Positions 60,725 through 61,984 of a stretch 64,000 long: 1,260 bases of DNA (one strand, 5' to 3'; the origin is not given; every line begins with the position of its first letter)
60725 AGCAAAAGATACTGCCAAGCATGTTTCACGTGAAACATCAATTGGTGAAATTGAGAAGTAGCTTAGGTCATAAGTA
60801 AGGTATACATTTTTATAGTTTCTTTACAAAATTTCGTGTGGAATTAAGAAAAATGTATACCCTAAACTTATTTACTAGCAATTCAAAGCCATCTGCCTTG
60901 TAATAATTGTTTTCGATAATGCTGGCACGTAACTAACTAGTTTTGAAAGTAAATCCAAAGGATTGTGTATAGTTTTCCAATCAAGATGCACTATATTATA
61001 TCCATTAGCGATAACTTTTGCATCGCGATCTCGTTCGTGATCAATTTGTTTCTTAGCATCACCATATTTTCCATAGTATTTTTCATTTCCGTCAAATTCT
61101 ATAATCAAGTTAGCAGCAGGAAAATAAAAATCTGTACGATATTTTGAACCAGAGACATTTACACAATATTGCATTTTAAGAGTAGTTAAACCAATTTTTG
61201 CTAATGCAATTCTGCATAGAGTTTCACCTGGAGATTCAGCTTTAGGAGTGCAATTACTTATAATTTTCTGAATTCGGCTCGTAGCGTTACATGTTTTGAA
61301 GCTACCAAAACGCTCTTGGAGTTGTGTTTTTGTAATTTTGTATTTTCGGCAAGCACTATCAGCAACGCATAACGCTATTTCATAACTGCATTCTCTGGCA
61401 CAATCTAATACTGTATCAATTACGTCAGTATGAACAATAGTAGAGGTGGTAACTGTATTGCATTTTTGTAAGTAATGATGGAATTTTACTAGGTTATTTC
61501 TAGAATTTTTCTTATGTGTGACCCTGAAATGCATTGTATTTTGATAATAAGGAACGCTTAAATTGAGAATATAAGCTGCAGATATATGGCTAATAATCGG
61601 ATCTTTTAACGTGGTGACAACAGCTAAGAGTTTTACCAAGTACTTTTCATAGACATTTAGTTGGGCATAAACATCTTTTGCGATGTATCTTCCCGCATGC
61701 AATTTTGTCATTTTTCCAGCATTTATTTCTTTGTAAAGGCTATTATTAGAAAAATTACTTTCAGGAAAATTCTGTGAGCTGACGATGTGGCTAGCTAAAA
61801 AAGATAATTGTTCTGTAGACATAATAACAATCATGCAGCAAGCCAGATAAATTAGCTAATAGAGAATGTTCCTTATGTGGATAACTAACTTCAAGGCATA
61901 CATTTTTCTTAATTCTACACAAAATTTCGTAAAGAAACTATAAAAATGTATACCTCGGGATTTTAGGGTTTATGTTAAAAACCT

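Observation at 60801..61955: DUF559/AbiEi-like nuclease-fold gene bracketed by 61-bp inverted repeats at a conserved synteny break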

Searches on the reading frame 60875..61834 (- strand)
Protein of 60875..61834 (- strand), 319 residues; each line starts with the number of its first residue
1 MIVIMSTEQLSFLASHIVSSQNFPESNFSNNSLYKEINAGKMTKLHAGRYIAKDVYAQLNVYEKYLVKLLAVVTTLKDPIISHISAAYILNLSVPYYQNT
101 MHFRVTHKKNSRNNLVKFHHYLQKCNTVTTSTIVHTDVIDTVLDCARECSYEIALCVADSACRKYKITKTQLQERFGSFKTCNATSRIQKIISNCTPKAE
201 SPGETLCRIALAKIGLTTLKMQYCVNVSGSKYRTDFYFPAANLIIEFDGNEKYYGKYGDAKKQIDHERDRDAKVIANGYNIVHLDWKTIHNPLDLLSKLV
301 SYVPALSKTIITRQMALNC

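Call 4: search_protein_families(library=pfam, proteins=[window:60875-61834:-], max_evalue=0.1)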
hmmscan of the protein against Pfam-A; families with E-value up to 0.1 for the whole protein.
window:60875-61834:- (319 aa): 3 families
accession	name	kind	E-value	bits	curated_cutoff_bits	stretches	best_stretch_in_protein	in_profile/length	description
PF04480.18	DUF559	-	0.023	15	20.6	1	230-289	42-93/109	Protein of unknown function (DUF559)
PF11965.13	DUF3479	-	0.047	14.3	27.4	1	102-215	33-141/159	Domain of unknown function (DUF3479)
PF02301.23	HORMA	-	0.075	13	24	1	23-132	23-132/209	HORMA domain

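Call 7: find_homologous_proteins(query=window:60875-61834:-, max_evalue=0.001)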
Query window:60875-61834:- (319 aa): 1 proteins with E <= 0.001 among 923 candidates.
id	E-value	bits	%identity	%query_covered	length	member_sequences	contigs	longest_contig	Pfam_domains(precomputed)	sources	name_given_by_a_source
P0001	2.5e-208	708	100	99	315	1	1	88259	-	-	-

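Call 8: search_protein_families(library=ncbifam, proteins=[window:60875-61834:-], max_evalue=1)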
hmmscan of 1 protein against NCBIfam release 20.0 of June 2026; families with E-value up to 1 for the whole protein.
window:60875-61834:- (319 aa): 1 family
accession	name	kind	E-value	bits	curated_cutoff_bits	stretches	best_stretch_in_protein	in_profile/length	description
TIGR02025.1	BchH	equivalog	0.0087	13.6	829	1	86-219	19-149/1271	magnesium chelatase subunit H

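Call 9: search_protein_families(library=padloc, proteins=[window:60875-61834:-], max_evalue=1)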
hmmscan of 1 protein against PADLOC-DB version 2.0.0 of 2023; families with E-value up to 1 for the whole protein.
window:60875-61834:- (319 aa): 7 families
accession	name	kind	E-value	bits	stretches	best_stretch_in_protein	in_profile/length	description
PDLC02249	AbiEi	-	3.2e-07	28.3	1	26-174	27-171/184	AbiEi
PDLC02225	AbiEi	-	2e-06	25.7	1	15-124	17-116/198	AbiEi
PDLC02228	AbiEi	-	5e-05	20.7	1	26-186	49-198/216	AbiEi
PDLC02259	AbiEi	-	0.0001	19.9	1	76-147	66-137/191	AbiEi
PDLC02868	DpdF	-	0.00048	15.9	1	217-286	67-130/1078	DpdF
PDLC02231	AbiEi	-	0.0014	16.4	1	78-206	87-216/280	AbiEi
PDLC03210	mREase_II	-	0.0027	15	1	221-286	41-102/294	Type II methyl-directed restriction enzyme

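Call 11: find_encoding_contigs(protein=P0001, flank=10000)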
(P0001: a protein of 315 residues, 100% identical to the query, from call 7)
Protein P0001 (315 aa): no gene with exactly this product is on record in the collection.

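Call 27: search_protein_representatives(protein=window:60875-61834:-)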
Query: 319 residues. Proteins with E-value up to 0.001 (for the whole library): 3185; up to 1e-10: 526; up to 1e-30: 6. The best 150 are listed.
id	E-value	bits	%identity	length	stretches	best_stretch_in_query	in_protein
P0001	8.1e-209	708.2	100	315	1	5-319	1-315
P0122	4.9e-47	177.1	36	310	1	45-311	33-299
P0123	4.2e-42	160.9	34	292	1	55-311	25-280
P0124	3.9e-34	134.7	31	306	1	21-304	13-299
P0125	6.8e-34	133.9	28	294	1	23-302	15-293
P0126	3.7e-32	128.2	29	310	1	29-303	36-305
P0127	1.1e-29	120.2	29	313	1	26-297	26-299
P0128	5.5e-29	117.8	32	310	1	27-301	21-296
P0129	1.1e-28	116.8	29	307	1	14-295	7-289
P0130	9.7e-28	113.7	31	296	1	22-290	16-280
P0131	1.6e-27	113.0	29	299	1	7-290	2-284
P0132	9.3e-27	110.5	30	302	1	23-298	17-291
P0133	1.0e-26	110.4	29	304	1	10-289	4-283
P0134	1.7e-26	109.7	28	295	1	18-292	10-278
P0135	1.1e-25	106.9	33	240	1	77-304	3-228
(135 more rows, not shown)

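Call 40: find_encoding_contigs(protein=P0122, flank=3000, max_places=4)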
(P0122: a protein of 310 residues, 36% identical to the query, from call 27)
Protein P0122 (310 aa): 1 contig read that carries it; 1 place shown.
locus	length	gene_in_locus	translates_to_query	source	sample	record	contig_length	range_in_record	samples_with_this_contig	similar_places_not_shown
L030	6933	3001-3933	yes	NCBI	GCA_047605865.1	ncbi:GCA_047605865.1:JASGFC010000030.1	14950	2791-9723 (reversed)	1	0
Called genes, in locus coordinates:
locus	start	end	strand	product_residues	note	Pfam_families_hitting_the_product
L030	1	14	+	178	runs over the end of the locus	PF00160:Pro_isomerase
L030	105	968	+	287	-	PF01694:Rhomboid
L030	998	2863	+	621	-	PF03023:MurJ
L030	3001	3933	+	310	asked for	-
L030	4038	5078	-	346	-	PF02388:FemAB (weak), PF13480:Acetyltransf_6, PF02388:FemAB (weak)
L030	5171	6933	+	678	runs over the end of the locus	PF02388:FemAB, PF13480:Acetyltransf_6, PF02388:FemAB, PF13480:Acetyltransf_6, PF02388:FemAB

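Call 42: search_protein_families(library=pfam, alignment_id=A2, max_evalue=0.01)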
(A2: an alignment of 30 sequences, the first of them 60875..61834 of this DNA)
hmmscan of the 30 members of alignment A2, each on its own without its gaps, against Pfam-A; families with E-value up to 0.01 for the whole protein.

A. member 1, window:60875-61834:- (319 aa): 0 families

B. families by the number of members that match (of 30 scanned): 8 families
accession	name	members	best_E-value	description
PF04480.18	DUF559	23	7e-07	Protein of unknown function (DUF559)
PF18741.7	MTES_1575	19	3e-07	REase_MTES_1575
PF13338.12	AbiEi_4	11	2.4e-08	Transcriptional regulator, AbiEi antitoxin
PF09407.15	AbiEi_1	1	0.00035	AbiEi antitoxin C-terminal domain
PF08373.16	RAP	1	0.00058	RAP domain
PF23628.2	ARM_LIN_C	1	0.00095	Putative E3 ubiquitin-protein ligase LIN, ARM-like domain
PF13487.12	HD_5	1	0.0014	HD domain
PF17194.10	AbiEi_3_N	1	0.0061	Transcriptional regulator, AbiEi antitoxin N-terminal domain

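Call 47: find_encoding_contigs(protein=P0123, flank=3000, max_places=3)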
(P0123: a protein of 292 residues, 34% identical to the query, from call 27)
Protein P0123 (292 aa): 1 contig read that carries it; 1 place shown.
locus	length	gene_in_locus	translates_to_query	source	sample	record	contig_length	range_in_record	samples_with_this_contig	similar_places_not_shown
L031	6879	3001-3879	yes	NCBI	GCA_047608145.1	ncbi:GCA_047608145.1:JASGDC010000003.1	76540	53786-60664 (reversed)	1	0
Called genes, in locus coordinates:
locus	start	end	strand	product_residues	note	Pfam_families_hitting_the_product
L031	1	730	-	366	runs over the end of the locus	PF01513:NAD_kinase (weak), PF00781:DAGK_cat, PF19279:YegS_C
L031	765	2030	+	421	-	PF02403:Seryl_tRNA_N, PF00587:tRNA-synt_2b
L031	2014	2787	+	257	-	PF00702:Hydrolase, PF08282:Hydrolase_3, PF05116:S6PP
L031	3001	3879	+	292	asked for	-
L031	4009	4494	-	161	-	PF00719:Pyrophosphatase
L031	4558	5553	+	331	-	PF01171:ATP_bind_3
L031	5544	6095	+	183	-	PF00156:Pribosyltran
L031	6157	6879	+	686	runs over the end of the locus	PF06480:FtsH_ext, PF00004:AAA, PF07728:AAA_5 (faint), PF17862:AAA_lid_3, PF01434:Peptidase_M41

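Call 48: find_encoding_contigs(protein=P0124, flank=3000, max_places=3)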
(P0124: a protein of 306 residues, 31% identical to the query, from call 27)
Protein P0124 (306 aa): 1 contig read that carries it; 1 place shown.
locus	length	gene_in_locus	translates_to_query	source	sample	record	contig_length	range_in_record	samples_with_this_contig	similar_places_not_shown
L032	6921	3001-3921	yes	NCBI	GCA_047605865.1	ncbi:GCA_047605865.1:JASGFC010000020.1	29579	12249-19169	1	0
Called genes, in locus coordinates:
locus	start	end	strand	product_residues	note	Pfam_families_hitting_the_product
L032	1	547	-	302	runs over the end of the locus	PF00763:THF_DHG_CYH, PF02882:THF_DHG_CYH_C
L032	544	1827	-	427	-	PF00464:SHMT, PF00155:Aminotran_1_2 (weak)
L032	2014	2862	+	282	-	PF00551:Formyl_trans_N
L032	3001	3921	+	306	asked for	-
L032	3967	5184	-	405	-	PF00180:Iso_dh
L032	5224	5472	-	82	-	-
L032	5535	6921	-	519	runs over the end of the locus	PF02142:MGS, PF01808:AICARFT_IMPCHas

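Call 57: find_encoding_contigs(protein=P0125, flank=3000, max_places=3)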
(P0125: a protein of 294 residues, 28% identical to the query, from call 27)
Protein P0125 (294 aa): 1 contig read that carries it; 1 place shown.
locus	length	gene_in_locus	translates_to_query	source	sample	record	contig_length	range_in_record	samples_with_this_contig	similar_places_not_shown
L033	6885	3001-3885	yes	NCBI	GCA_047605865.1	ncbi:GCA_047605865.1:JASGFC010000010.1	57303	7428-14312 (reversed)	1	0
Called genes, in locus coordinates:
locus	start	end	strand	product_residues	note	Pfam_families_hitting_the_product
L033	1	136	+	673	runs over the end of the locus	PF13292:DXP_synthase_N, PF02775:TPP_enzyme_C (faint), PF02779:Transket_pyr, PF02780:Transketolase_C, PF17147:PFOR_II (faint)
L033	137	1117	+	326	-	PF00248:Aldo_ket_red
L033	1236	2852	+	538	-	PF00083:Sugar_tr, PF07690:MFS_1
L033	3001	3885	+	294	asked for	-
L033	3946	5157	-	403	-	PF01612:DNA_pol_A_exo1, PF00570:HRDC, PF18305:DNA_pol_A_exoN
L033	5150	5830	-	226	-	PF11452:DUF3000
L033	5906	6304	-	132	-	PF01641:SelR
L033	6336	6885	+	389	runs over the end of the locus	PF00326:Peptidase_S9 (faint), PF02230:Abhydrolase_2 (faint), PF12146:Hydrolase_4, PF00561:Abhydrolase_1, PF12697:Abhydrolase_6 (weak)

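Call 58: find_encoding_contigs(protein=P0126, flank=3000, max_places=3)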
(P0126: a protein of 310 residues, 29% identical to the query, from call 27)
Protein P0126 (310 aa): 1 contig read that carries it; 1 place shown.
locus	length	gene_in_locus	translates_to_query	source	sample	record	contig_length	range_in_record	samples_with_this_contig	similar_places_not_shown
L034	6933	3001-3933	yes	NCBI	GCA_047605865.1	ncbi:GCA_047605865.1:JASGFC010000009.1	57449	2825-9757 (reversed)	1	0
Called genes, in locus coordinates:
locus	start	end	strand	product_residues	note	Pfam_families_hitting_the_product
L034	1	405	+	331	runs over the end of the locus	PF13641:Glyco_tranf_2_3 (faint), PF00535:Glycos_transf_2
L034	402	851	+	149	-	PF04138:GtrA_DPMS_TM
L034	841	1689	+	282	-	PF00535:Glycos_transf_2, PF10111:Glyco_tranf_2_2, PF13641:Glyco_tranf_2_3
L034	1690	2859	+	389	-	PF00266:Aminotran_5, PF01212:Beta_elim_lyase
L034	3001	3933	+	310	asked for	PF04480:DUF559 (weak)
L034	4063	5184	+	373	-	PF03054:tRNA_Me_trans, PF20259:tRNA_Me_trans_M, PF20258:tRNA_Me_trans_C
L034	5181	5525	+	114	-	PF01817:CM_2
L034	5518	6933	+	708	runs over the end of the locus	PF22745:Nlig-Ia, PF01653:DNA_ligase_aden, PF03120:OB_DNA_ligase, PF03119:DNA_ligase_ZBD, PF12826:HHH_2, PF14520:HHH_5, PF00533:BRCT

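Call 59: find_encoding_contigs(protein=P0128, flank=3000, max_places=3)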
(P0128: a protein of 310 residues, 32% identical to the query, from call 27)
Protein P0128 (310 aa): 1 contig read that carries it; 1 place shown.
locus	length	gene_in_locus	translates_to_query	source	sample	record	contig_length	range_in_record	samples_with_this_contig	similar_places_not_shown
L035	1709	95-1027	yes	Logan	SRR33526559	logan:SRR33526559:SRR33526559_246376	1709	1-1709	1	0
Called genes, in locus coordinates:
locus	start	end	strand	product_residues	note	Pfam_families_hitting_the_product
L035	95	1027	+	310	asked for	-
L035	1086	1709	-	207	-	?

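Call 63: search_dna_similar(query=window:60875-61834:-, collection=plasmids, mode=protein, max_evalue=0.00001, max_rows=25)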
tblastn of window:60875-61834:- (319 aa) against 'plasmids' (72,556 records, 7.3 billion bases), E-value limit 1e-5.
No match.

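Call 64: find_homologous_proteins(query=A2, max_evalue=1e-10)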
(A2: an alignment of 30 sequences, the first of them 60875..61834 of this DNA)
Query A2 (30 sequences) (319 aa, profile of the alignment): 99 proteins with E <= 1e-10 among 8000 candidates.
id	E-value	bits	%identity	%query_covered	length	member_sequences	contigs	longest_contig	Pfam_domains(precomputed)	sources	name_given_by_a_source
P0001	8.6e-99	348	100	99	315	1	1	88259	-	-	-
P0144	1.2e-92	328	24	88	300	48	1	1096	PF04480.19,PF09407.17,PF18741.8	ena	-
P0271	6.0e-87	310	24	89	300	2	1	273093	PF04480.19,PF09407.17,PF18741.8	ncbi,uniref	ncbi:DUF559 domain-containing protein [Kocuria sp. CH-021]|uniref:DUF559 domain-containing protein n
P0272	1.3e-86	308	25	83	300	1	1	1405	PF04480.19,PF09407.17,PF18741.8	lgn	-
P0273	2.8e-86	307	25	86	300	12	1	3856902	PF04480.19,PF09407.17,PF18741.8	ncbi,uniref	ncbi:DUF559 domain-containing protein [Kocuria oceani]|uniref:DUF559 domain-containing protein n=1 T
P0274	1.4e-85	305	23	85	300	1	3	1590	PF04480.19,PF09407.17,PF13338.13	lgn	-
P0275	3.6e-84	300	24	88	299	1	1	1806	PF04480.19,PF09407.17,PF13338.13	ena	-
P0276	8.6e-84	299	25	93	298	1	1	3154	PF04480.19,PF18741.8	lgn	-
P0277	1.3e-83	299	25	86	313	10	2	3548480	PF09407.17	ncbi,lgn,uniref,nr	ncbi:type IV toxin-antitoxin system AbiEi family antitoxin domain-containing protein [Kocuria flava]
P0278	2.0e-83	298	26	72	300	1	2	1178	PF09407.17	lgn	-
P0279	3.1e-83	297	26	87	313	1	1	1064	PF09407.17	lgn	-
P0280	3.4e-83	297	23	76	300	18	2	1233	PF09407.17,PF13338.13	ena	-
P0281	3.8e-83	297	26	86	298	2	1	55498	PF09407.17,PF18741.8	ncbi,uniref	ncbi:hypothetical protein ACH9DO_05990 [Kocuria sp. M1N1S27]|uniref:hypothetical protein n=1 Tax=Koc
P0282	1.4e-82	295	26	93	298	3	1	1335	PF04480.19,PF09407.17,PF18741.8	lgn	-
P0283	2.0e-82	295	26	86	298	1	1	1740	PF09407.17,PF18741.8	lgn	-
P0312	1.5e-55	206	25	80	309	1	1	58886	-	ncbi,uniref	ncbi:hypothetical protein ACGIF2_16135 [Cellulomonas sp. P22]|uniref:hypothetical protein n=1 Tax=Ce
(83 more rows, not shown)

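Call 65: find_encoding_contigs(protein=P0273, flank=2500, max_places=3)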
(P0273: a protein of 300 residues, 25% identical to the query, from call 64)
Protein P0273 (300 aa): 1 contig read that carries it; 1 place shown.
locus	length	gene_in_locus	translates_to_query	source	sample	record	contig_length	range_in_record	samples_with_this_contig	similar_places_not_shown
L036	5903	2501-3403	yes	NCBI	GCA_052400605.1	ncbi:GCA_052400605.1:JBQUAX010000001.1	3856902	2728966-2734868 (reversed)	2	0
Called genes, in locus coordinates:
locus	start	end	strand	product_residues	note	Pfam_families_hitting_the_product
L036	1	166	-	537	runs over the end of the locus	PF01882:DUF58 (weak)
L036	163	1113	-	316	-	PF01078:Mg_chelatase (faint), PF07726:AAA_3, PF07728:AAA_5, PF17863:AAA_lid_2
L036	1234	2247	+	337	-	PF01026:TatD_DNase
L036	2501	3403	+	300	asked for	PF09407:AbiEi_1 (weak), PF18741:MTES_1575 (faint), PF04480:DUF559 (weak)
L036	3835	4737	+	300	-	PF00398:RrnaAD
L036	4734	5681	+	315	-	PF00288:GHMP_kinases_N, PF08544:GHMP_kinases_C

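Call 66: find_encoding_contigs(protein=P0277, flank=2500, max_places=3)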
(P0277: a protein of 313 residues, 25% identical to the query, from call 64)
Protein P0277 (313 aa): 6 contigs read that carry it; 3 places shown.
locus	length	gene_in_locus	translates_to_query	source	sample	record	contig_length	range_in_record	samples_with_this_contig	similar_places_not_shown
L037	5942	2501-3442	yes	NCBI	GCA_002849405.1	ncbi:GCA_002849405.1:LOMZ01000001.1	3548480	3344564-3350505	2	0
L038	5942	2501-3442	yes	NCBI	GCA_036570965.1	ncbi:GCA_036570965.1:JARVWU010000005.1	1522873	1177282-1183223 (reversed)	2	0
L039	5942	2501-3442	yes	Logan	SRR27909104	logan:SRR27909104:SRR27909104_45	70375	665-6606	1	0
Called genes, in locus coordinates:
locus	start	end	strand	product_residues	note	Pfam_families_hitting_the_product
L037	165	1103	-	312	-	PF00288:GHMP_kinases_N, PF08544:GHMP_kinases_C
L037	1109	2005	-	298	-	PF00398:RrnaAD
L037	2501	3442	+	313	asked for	PF09407:AbiEi_1 (faint)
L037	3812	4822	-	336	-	PF01026:TatD_DNase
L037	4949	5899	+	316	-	PF01078:Mg_chelatase (faint), PF07726:AAA_3, PF07728:AAA_5, PF17863:AAA_lid_2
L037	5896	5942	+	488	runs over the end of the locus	PF01882:DUF58 (weak)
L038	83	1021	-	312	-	PF00288:GHMP_kinases_N, PF08544:GHMP_kinases_C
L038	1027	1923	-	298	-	PF00398:RrnaAD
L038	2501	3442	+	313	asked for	PF09407:AbiEi_1 (faint)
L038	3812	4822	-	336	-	PF01026:TatD_DNase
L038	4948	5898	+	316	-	PF01078:Mg_chelatase (faint), PF07726:AAA_3, PF07728:AAA_5, PF17863:AAA_lid_2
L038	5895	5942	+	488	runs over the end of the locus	PF01882:DUF58 (weak)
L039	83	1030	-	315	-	PF00288:GHMP_kinases_N, PF08544:GHMP_kinases_C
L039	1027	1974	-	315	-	PF00398:RrnaAD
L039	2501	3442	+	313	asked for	PF09407:AbiEi_1 (faint)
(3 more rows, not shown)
